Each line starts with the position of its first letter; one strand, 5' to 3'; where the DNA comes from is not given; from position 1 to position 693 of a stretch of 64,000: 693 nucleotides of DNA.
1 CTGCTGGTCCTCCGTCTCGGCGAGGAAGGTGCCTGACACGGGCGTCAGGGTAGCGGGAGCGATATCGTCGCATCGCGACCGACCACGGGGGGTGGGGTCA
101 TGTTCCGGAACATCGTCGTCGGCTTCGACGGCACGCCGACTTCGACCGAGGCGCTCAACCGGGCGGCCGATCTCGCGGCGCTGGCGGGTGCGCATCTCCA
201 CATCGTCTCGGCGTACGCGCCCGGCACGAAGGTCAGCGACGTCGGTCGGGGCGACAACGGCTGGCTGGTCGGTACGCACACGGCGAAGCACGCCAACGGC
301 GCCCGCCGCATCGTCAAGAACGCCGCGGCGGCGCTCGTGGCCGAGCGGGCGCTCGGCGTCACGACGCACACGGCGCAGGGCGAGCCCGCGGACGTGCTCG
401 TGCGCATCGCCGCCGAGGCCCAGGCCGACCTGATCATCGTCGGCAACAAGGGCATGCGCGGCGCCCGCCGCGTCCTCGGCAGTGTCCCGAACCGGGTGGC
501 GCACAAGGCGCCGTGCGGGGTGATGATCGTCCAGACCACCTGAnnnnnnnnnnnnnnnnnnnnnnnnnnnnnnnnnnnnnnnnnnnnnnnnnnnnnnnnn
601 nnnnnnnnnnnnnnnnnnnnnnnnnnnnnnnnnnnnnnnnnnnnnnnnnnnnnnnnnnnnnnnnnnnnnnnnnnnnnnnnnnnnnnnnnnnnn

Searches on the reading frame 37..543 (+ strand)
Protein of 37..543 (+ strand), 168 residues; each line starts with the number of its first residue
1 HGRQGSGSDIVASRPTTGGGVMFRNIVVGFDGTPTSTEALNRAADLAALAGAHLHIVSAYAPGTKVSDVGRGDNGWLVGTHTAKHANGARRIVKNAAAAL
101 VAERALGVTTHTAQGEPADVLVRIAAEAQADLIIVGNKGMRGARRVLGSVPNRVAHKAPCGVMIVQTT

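Call 10: search_protein_families(library=pfam, proteins=[window:37-543:+])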
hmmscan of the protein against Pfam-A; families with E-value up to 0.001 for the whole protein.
window:37-543:+ (168 aa): 1 family
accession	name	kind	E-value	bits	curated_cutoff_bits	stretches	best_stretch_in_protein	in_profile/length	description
PF00582.32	Usp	-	3.6e-29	102.6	24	1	22-165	1-140/141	Universal stress protein family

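Call 67: find_encoding_contigs(protein=window:100-543:+, flank=10000, max_places=2)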
Protein window:100-543:+ (147 aa): 12 contigs read that carry it; 2 places shown.
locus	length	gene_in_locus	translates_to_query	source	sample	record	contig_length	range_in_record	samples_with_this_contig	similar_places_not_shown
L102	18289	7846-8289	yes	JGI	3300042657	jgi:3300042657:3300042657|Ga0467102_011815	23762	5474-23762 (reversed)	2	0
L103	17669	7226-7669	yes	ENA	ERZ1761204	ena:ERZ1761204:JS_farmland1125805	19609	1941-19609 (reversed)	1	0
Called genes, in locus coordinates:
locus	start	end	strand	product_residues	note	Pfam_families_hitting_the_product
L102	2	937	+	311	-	?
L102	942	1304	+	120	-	PF00072:Response_reg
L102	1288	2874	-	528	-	PF00512:HisKA, PF02518:HATPase_c, PF13581:HATPase_c_2 (weak)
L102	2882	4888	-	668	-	PF00512:HisKA, PF02518:HATPase_c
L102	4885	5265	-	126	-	PF00072:Response_reg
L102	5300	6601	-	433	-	PF00501:AMP-binding, PF13193:AMP-binding_C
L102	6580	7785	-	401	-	PF02771:Acyl-CoA_dh_N, PF02770:Acyl-CoA_dh_M, PF00441:Acyl-CoA_dh_1, PF08028:Acyl-CoA_dh_2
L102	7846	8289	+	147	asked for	PF00582:Usp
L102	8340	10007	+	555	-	PF00501:AMP-binding, PF13193:AMP-binding_C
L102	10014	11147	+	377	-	PF02771:Acyl-CoA_dh_N, PF02770:Acyl-CoA_dh_M, PF00441:Acyl-CoA_dh_1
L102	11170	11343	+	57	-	-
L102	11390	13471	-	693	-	PF05378:Hydant_A_N, PF01968:Hydantoinase_A, PF19278:Hydant_A_C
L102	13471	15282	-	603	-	PF02538:Hydantoinase_B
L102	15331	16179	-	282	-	PF00296:Bac_luciferase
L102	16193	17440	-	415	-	PF04909:Amidohydro_2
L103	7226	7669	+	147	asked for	PF00582:Usp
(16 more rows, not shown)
